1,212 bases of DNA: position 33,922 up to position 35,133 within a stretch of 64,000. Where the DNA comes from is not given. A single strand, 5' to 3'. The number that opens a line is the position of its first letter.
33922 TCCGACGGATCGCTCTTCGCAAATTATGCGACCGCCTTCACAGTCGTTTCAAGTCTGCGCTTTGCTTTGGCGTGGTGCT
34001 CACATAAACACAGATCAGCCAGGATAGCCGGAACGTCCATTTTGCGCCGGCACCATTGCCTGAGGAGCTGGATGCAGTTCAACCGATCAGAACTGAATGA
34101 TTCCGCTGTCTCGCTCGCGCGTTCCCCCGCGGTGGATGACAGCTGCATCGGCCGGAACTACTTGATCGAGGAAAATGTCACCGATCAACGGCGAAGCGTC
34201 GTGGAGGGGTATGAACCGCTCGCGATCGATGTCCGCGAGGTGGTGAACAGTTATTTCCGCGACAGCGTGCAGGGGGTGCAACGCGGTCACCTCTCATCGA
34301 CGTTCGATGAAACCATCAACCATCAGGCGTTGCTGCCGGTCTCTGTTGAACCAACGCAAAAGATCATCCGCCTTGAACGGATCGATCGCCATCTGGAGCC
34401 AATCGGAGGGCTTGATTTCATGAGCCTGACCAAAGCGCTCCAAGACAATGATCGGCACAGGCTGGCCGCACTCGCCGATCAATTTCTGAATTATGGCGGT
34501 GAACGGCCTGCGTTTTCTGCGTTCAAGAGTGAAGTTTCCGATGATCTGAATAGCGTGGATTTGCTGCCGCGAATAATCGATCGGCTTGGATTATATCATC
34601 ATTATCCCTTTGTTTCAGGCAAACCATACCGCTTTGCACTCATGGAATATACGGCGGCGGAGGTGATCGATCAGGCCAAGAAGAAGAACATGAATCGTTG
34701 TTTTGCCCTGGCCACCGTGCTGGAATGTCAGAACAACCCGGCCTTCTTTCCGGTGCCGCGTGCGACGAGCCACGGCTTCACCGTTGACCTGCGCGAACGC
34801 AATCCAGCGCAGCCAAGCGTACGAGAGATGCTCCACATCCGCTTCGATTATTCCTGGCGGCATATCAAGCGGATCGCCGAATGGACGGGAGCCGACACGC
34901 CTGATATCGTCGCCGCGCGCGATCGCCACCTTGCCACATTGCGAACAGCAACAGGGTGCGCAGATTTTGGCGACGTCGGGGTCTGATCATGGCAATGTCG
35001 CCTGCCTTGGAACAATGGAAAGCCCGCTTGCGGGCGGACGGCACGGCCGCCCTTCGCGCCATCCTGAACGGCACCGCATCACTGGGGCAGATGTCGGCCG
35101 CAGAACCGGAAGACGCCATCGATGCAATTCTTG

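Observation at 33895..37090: Compositionally foreign two-gene cassette of unknown function between lepA and the DUF1489-mgtE block (best candidate for an undescribed system)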

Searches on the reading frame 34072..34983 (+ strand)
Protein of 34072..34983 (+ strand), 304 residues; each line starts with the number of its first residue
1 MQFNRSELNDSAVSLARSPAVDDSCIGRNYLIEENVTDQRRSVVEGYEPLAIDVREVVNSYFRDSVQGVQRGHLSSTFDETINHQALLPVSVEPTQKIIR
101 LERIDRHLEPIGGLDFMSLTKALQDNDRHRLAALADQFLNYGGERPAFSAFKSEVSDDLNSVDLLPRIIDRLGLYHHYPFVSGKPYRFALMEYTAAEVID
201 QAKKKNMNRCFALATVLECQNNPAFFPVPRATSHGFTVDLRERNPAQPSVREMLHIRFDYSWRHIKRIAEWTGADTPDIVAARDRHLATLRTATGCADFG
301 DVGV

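Call 4: search_protein_families(library=pfam, proteins=[window:34072-34983:+], max_evalue=1)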
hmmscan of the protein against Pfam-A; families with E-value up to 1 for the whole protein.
window:34072-34983:+ (304 aa): 0 families

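Call 5: search_protein_families(library=padloc, proteins=[window:34072-34983:+], max_evalue=1)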
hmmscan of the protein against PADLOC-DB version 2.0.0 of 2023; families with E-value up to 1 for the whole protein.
window:34072-34983:+ (304 aa): 0 families

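Call 6: search_protein_families(library=ncbifam, proteins=[window:34072-34983:+], max_evalue=1)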
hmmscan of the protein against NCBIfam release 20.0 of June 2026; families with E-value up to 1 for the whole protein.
window:34072-34983:+ (304 aa): 0 families

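Call 7: search_protein_families(library=phrogs, proteins=[window:34072-34983:+], max_evalue=1)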
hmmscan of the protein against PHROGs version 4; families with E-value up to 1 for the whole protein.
window:34072-34983:+ (304 aa): 0 families
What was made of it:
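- There are no significant PHROG hits (call 7).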

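Call 8: search_solved_structures(query=window:34072-34983:+, max_evalue=10)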
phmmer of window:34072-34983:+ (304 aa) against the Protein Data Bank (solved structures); distinct sequences matched with E-value up to 10: 1.
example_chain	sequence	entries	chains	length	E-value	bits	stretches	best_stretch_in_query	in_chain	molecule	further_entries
2enx_A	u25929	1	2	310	0.59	12.7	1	6-96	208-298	Manganese-dependent inorganic pyrophosphatase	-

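Call 10: find_homologous_proteins(query=window:34072-34983:+)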
Query window:34072-34983:+ (304 aa): 74 proteins with E <= 0.001 among 5237 candidates.
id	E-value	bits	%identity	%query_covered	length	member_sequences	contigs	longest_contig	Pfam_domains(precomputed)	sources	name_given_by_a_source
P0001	8.6e-203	690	100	100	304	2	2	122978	-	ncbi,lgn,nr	ncbi:MAG: hypothetical protein KGQ52_06365 [Alphaproteobacteria bacterium]|nr:hypothetical protein [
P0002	2.7e-150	518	76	100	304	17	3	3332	-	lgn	-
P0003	1.2e-147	509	75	100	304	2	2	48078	-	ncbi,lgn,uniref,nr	ncbi:hypothetical protein FHS82_004004 [Pseudochelatococcus lubricantis]|uniref:Uncharacterized prot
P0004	9.0e-144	496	73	100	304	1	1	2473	-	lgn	-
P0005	2.8e-143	495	72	100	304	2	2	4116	-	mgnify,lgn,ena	mgnify:CR=1 FL=1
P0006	4.9e-134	464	69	100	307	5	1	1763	-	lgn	-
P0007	2.2e-132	459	67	100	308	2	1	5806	-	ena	-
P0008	1.4e-128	446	67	100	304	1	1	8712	-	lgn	-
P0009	9.0e-128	444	65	99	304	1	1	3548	-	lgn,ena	-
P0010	2.4e-126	439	76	86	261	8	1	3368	-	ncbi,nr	ncbi:MAG: hypothetical protein V2I43_25515 [Parvularcula sp.]|nr:hypothetical protein [Parvularcula 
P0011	5.2e-126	438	64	100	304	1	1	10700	-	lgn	-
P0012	2.6e-117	409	62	100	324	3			-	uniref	uniref:hypothetical protein n=1 Tax=Acetobacter aceti TaxID=435 RepID=UPI0015E10687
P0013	7.9e-115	401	62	100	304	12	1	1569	-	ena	-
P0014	9.4e-110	385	58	100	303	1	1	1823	-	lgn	-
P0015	9.9e-110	385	57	99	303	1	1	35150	-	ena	-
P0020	1.7e-104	367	57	100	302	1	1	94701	-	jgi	jgi:hypothetical protein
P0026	4.8e-99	350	55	100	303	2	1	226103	-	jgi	-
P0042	1.7e-82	295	50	99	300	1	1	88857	-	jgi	jgi:hypothetical protein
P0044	3.9e-80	287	50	99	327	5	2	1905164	-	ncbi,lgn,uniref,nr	ncbi:hypothetical protein RHODGE_RHODGE_01061 [Rhodoplanes serenus]|uniref:Uncharacterized protein n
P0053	2.6e-66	242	43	100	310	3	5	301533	-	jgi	jgi:hypothetical protein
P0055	7.4e-65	237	45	99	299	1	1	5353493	-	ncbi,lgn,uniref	ncbi:hypothetical protein [Salinarimonas sp.]|uniref:hypothetical protein n=1 Tax=Salinarimonas sp. 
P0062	4.0e-53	199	41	91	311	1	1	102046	-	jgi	jgi:hypothetical protein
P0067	1.5e-47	180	39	99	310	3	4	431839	-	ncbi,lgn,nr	ncbi:MAG: hypothetical protein BroJett024_16600 [Alphaproteobacteria bacterium]|nr:MAG: hypothetical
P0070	8.2e-44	168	38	99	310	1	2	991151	-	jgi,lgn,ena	-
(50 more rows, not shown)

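Call 15: find_related_loci(query=A1, collection=genome_contigs, flank=10000)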
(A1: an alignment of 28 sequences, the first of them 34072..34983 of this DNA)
Query A1 (304 aa) in genome_contigs; peptide patterns used: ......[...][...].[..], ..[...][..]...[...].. (x = any residue, [..] = any of these).
28 stretches matched a pattern; 21 encode a relative of the query (tblastn E <= 1e-3); 21 distinct loci.
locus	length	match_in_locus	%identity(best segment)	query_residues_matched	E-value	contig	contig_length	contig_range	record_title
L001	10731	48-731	76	81-304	5e-117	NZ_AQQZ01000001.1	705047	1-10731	Pseudaestuariivita atlantica strain 22II-S11-z3 contig1, whole genome shotgun sequence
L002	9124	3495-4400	58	1-302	6e-117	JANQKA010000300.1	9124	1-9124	MAG: Hasllibacter sp. isolate PL25a_bin.141 k99_5227590, whole genome shotgun sequence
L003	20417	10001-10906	55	1-303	5e-105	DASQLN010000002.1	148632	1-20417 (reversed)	MAG TPA_asm: Allosphingosinicella sp. isolate SMAG_U11939 k141_3783219, whole genome shotgun sequence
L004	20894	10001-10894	53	3-300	3e-98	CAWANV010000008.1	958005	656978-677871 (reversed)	MAG: uncultured Alphaproteobacteria bacterium isolate MFD01561.bin.2.114 genome assembly, contig: contig_1584, whole gen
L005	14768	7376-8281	51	1-300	1e-91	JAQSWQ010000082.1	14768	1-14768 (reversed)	MAG: Microvirga sp. isolate C_No_T20_C_bin.82 scaffold_3104, whole genome shotgun sequence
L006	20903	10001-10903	48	1-300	3e-85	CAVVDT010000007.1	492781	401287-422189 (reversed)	MAG: uncultured Alphaproteobacteria bacterium isolate MFD02416.bin.1.241 genome assembly, contig: contig_28501, whole ge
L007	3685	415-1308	47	1-301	6e-85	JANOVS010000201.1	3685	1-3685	MAG: Hyphomicrobiales bacterium isolate VAR_35_metabat_590_sub VAR_35_k141_1358195, whole genome shotgun sequence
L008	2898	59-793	53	57-300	5e-77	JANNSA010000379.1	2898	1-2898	MAG: Hyphomicrobiaceae bacterium isolate SOY_31_metabat_286_sub SOY_31_k141_2918683, whole genome shotgun sequence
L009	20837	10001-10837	49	23-301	3e-75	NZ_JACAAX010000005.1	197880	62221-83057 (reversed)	MAG: Rhodoplanes sp. isolate Cfx2-03 MAG3_5, whole genome shotgun sequence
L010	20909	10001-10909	42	1-300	2e-62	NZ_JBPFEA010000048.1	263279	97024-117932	MAG: Methylocystis sp. isolate Soil1BBIn8 k141_71474, whole genome shotgun sequence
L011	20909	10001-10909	39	1-300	2e-60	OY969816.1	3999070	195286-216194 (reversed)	MAG: uncultured proteobacterium isolate MFD03044.bin.1.21 genome assembly, chromosome: 1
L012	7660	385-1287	41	1-300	5e-53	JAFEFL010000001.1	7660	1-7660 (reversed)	MAG: Proteobacteria bacterium isolate SZAS LIN-22 LIN-643__1__length-7660, whole genome shotgun sequence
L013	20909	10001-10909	39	1-300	5e-52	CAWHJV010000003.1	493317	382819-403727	MAG: uncultured proteobacterium isolate MFD01721.bin.2.134 genome assembly, contig: contig_21714, whole genome shotgun s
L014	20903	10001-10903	40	1-300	5e-53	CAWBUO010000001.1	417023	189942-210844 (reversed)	MAG: uncultured Alphaproteobacteria bacterium isolate MFD05502.bin.1.7 genome assembly, contig: contig_11329, whole geno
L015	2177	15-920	37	1-300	4e-49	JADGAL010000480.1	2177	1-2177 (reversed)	MAG: Alphaproteobacteria bacterium isolate nN3bin14 nN3_bin14_NODE_480_length_2177_cov_2.017073, whole genome shotgun se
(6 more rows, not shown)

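Call 16: find_encoding_contigs(protein=P0003, flank=10000, max_places=2)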
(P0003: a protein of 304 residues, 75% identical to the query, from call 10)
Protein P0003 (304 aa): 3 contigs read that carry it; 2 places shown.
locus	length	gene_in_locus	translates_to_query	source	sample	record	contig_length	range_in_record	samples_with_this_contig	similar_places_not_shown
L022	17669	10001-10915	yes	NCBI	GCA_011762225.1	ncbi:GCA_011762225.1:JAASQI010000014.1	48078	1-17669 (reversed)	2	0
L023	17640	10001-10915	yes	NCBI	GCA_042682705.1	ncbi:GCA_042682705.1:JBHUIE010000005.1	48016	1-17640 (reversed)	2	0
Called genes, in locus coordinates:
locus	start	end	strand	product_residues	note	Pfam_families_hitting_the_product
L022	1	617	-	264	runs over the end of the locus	PF01904:DUF72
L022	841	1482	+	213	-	PF00730:HhH-GPD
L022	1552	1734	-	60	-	PF13333:rve_2, PF13683:rve_3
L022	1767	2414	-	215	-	PF13276:HTH_21, PF00665:rve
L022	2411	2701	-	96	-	PF01527:HTH_Tnp_1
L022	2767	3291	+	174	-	PF13091:PLDc_2 (weak)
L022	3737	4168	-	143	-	PF01850:PIN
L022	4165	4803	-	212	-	PF04255:DUF433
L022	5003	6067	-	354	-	PF07143:AttH, PF17186:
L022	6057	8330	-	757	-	PF02687:FtsX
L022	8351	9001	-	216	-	PF00005:ABC_tran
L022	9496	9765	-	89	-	PF05136:Phage_portal_2 (weak)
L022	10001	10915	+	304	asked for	-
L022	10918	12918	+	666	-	-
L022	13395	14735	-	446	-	PF00109:ketoacyl-synt, PF02801:Ketoacyl-synt_C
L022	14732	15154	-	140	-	PF01047:MarR, PF12802:MarR_2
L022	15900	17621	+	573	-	PF00239:Resolvase, PF07508:Recombinase, PF13408:Zn_ribbon_recom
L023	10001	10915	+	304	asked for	-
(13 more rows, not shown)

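Call 17: find_encoding_contigs(protein=P0044, flank=10000, max_places=2)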
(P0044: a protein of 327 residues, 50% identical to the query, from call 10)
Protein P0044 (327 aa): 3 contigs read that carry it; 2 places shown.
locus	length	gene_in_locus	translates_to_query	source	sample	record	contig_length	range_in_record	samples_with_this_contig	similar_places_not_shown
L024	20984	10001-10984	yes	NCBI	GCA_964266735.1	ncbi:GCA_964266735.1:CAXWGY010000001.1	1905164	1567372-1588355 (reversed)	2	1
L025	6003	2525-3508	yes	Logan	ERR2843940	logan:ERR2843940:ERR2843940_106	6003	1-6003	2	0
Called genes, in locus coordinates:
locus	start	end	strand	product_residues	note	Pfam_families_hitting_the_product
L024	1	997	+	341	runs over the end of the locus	PF00126:HTH_1, PF03466:LysR_substrate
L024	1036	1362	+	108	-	-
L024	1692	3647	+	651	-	PF14305:ATPgrasp_TupA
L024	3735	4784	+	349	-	PF01979:Amidohydro_1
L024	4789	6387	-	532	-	-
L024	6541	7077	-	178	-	-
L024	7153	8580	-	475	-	PF01575:MaoC_dehydratas (weak), PF01515:PTA_PTB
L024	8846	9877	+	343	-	PF00571:CBS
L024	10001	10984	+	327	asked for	-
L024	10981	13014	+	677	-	-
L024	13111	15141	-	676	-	PF00015:MCPsignal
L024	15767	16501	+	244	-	PF00106:adh_short, PF08659:KR, PF13561:adh_short_C2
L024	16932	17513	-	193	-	PF00440:TetR_N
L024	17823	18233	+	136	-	-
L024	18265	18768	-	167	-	PF01029:NusB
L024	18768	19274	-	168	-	PF00885:DMRL_synthase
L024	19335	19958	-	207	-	PF00677:Lum_binding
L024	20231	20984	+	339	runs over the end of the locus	PF12974:Phosphonate-bd (weak), PF13379:NMT1_2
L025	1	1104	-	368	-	?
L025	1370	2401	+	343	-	PF00571:CBS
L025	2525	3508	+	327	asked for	-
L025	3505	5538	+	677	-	-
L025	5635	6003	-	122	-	?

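Call 18: find_encoding_contigs(protein=P0055, flank=10000, max_places=2)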
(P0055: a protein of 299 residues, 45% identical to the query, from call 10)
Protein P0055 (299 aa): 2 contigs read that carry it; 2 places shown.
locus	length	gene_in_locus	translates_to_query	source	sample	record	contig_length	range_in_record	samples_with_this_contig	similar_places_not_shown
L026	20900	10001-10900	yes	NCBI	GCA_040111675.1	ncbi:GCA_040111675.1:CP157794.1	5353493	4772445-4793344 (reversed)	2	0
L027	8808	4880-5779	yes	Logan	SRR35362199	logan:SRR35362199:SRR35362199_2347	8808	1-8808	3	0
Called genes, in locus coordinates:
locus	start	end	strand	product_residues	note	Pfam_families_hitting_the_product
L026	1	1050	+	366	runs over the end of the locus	PF03480:DctP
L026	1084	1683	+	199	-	PF04290:DctQ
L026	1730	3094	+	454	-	PF06808:DctM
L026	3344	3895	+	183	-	PF04290:DctQ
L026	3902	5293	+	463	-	PF06808:DctM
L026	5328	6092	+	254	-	PF00106:adh_short, PF08659:KR, PF23441:SDR, PF13561:adh_short_C2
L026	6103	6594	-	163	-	PF06319:MmcB-like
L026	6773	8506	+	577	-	PF00990:GGDEF, PF00563:EAL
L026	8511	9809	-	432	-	PF01408:GFO_IDH_MocA (weak), PF21135:DRL_cat, PF08666:SAF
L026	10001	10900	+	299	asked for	-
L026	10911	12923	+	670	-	-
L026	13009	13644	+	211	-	PF06347:SH3_4 (weak), PF08239:SH3_3, PF06823:DUF1236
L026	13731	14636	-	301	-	PF13145:Rotamase_2, PF13616:Rotamase_3, PF00639:Rotamase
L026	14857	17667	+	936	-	PF07517:SecA_DEAD, PF00270:DEAD (weak), PF01043:SecA_PP_bind, PF21090:P-loop_SecA, PF07516:SecA_SW, PF02810:SEC-C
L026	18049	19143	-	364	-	PF05970:PIF1 (weak), PF13604:AAA_30, PF13245:AAA_19, PF01443:Viral_helicase1 (faint), PF13538:UvrD_C_2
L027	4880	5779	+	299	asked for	-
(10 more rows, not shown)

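Call 22: predict_structure(alignment_id=A1)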
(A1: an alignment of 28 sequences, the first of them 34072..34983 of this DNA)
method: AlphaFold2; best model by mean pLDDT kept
length: 304 residues; sequences in the alignment: 28
mean_pLDDT: 93.1   pTM: 0.89
mean pLDDT of the five models: 93.1, 91.7, 89.5, 89.3, 89.3
residues with pLDDT >= 90: 249; 70-90: 50; 50-70: 5; < 50: 0
segments of 3 or more residues with pLDDT < 50: none
pLDDT, mean of each block of 10 residues (from residue 1): 96 98 97 96 96 97 95 93 89 91 89 87 96 92 91 95 94 93 92 97 92 95 94 90 89 93 97 92 95 91 72
secondary structure, 60 per line:
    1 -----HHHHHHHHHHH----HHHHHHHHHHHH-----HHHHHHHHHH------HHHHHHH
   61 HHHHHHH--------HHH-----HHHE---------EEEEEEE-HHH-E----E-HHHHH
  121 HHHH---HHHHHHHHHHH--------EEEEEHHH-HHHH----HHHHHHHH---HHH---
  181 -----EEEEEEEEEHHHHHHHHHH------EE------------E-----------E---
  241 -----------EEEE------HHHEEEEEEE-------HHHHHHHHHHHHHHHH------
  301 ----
elements in order: H6-16 H21-32 H38-47 H54-67 E97-103 H116-124 H128-138 E147-151 H156-159 H164-171 E186-194 H195-204 E252-255 E265-271 H279-294

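Call 24: fold_search(model_id=the predicted structure, library=pdb)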
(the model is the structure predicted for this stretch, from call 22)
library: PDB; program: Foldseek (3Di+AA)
matches with E <= 10: 35; with E <= 0.001: 0
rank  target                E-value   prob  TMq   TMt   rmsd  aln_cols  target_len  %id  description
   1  4wo8                  2.4e+00  0.01  0.17  0.10  16.8       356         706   10  The substrate-free duplicated taurocyamine kinase from Schistosoma mansoni (released 2015-04-15)
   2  7uzw_F                2.4e+00  0.01  0.13  0.10  18.1       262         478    8  Staphylococcus epidermidis RP62a CRISPR effector subcomplex (released 2022-07-06)
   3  6qjc_A                3.1e+00  0.01  0.11  0.11  18.9       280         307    8  Dimethyl disulfide inhibited sulfur oxygenase reductase (released 2020-02-05)
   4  1z6b_E                3.3e+00  0.01  0.07  0.11  15.1       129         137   12  Crystal structure of Plasmodium falciparum FabZ at 2.1 A (released 2005-06-14)
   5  6ifl_A                3.5e+00  0.01  0.13  0.08  17.6       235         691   11  Cryo-EM structure of type III-A Csm-NTR complex (released 2018-12-12)
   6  4z9d_A                4.1e+00  0.03  0.18  0.27  12.4       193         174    9  EcPltA (released 2016-10-12)
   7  9vee_A                4.4e+00  0.00  0.09  0.03  32.5       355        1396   11  The cryo-EM structure of human Piezo2-MDFIC2 complex (composite map) (released 2026-04-08)
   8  4z9d_C                4.7e+00  0.02  0.17  0.25  12.6       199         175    6  EcPltA (released 2016-10-12)
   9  6nfj_B                5.0e+00  0.00  0.06  0.12  16.1       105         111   15  Structure of Beta-Klotho in Complex with FGF19 C-terminal peptide (released 2019-04-03)
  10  5ae2_A                5.3e+00  0.02  0.15  0.09  10.1       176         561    8  Ether Lipid-Generating Enzyme AGPS in complex with inhibitor 1e (released 2015-09-09)
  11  6qpa_A                5.3e+00  0.01  0.11  0.11  19.1       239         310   10  Halothiobacillus neapolitanus sulfur oxygenase reductase (released 2020-03-18)
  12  5h2v_A                5.6e+00  0.01  0.10  0.04  14.9       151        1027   13  Crystal structure of the karyopherin Kap121p bound to the SUMO protease Ulp1p (released 2016-12-14)
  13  8qyo_L                5.9e+00  0.00  0.10  0.11  16.9       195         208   10  Human proteasome 20S core particle (released 2024-02-21)
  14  8k0a_A                5.9e+00  0.00  0.10  0.08  19.0       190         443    7  CryoEM structure of 3-phenylpropionate/cinnamic acid dioxygenase HcaE-HcaF complex (released 2024-07-10)
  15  6o74_A                6.3e+00  0.01  0.10  0.06  15.1       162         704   10  Crystal structure of Csm1-Csm4 cassette in complex with AMPPNP (released 2019-07-31)
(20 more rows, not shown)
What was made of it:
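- Tried and rejected: All have probability <= 0.03 and TM < 0.3, so I rejected them (call 24).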

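Call 25: find_encoding_contigs(protein=P0001, flank=10000, max_places=2)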
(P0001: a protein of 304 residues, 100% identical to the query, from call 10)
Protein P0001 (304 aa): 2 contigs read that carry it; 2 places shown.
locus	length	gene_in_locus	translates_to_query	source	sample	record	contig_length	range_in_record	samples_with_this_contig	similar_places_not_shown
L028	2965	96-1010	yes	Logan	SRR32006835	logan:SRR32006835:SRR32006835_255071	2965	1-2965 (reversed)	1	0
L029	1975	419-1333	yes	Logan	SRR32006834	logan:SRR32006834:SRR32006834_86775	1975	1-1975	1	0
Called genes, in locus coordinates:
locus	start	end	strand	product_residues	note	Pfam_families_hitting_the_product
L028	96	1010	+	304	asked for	-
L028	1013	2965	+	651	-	?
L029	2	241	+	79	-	?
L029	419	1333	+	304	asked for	-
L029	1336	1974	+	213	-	?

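Call 28: find_encoding_contigs(protein=P0026, flank=10000, max_places=1)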
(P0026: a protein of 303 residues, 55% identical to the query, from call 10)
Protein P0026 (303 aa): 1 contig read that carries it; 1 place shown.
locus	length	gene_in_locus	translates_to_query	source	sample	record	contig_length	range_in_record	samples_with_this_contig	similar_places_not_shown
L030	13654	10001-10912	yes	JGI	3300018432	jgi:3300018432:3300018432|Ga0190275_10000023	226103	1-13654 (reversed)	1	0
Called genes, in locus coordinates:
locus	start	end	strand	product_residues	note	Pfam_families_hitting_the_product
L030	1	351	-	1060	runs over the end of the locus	PF02384:N6_Mtase (faint), PF07669:Eco57I (weak), PF18135:Type_ISP_C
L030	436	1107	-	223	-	PF22391:DUF6975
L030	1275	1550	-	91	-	PF05016:ParE_toxin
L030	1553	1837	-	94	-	PF21217:PaaA2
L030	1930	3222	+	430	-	PF00278:Orn_DAP_Arg_deC, PF01168:Ala_racemase_N (weak), PF02784:Orn_Arg_deC_N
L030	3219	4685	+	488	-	PF02113:Peptidase_S13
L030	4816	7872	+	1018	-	PF07715:Plug, PF00593:TonB_dep_Rec_b-barrel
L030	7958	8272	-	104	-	-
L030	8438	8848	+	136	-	-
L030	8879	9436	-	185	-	PF13577:SnoaL_4 (faint), PF12680:SnoaL_2 (weak), PF14534:DUF4440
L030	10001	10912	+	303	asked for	-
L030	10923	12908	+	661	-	-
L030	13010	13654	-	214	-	?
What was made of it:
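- It occurs beside other toxin-antitoxin pairs and mobile elements (calls 16, 28).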

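Call 29: find_encoding_contigs(protein=P0067, flank=10000, max_places=1)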
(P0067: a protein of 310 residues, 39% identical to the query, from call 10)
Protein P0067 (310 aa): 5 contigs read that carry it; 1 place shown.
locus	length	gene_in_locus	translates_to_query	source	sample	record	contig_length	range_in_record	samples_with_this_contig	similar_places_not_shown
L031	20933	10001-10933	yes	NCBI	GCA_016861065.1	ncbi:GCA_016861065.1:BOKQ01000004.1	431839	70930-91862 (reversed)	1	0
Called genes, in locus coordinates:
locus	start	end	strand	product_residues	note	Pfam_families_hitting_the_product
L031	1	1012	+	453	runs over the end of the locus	PF02653:BPD_transp_2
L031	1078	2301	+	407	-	PF00291:PALP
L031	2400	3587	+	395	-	PF06779:MFS_4, PF07690:MFS_1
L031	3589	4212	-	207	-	-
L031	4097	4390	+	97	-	-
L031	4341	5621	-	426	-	PF00672:HAMP, PF00512:HisKA, PF13581:HATPase_c_2 (weak), PF02518:HATPase_c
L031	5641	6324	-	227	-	PF00072:Response_reg, PF00486:Trans_reg_C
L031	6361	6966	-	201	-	PF13801:Metal_resist (weak), PF07813:LTXXQ (weak)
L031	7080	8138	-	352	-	PF00490:ALAD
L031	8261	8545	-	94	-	-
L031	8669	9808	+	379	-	PF02771:Acyl-CoA_dh_N, PF02770:Acyl-CoA_dh_M, PF00441:Acyl-CoA_dh_1, PF08028:Acyl-CoA_dh_2, PF22924:ACOX_C_alpha1 (weak)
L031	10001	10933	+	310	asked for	-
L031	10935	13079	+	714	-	-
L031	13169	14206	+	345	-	PF00378:ECH_1, PF16113:ECH_2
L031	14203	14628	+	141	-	PF19660:DUF6163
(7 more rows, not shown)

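Call 30: find_encoding_contigs(protein=P0053, flank=10000, max_places=1)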
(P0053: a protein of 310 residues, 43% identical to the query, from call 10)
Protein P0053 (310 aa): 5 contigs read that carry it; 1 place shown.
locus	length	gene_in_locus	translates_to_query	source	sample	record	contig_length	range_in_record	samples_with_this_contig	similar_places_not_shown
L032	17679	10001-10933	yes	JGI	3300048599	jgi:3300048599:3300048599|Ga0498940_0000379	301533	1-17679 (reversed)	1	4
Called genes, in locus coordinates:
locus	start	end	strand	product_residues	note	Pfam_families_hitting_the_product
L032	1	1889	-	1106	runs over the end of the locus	PF00989:PAS, PF08448:PAS_4, PF13426:PAS_9, PF08447:PAS_3, PF00989:PAS, PF08448:PAS_4, PF13426:PAS_9, PF00990:GGDEF, +3 more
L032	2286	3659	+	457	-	PF11563:Protoglobin, PF00015:MCPsignal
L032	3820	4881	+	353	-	PF00724:Oxidored_FMN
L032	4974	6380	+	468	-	PF06751:EutB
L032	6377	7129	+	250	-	PF05985:EutC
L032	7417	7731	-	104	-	-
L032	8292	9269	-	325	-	PF02498:Bro-N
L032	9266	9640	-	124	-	-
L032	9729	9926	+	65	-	-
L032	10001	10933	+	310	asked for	-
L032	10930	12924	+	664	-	PF14559:TPR_19 (faint), PF13428:TPR_14 (faint)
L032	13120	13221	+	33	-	PF07505:DUF5131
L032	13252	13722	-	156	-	PF03852:Vsr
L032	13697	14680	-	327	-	PF09517:RE_Eco29kI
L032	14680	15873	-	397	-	PF00145:DNA_methylase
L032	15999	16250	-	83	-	-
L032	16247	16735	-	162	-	-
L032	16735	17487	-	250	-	PF00959:Phage_lysozyme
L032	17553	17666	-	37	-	-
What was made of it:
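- Called gaps range from a 4-nt overlap to about 10 nt (calls 16-18, 28-30). L032 has Bro-N upstream and Eco29kI RM, Vsr and a phage lysozyme downstream (call 30).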
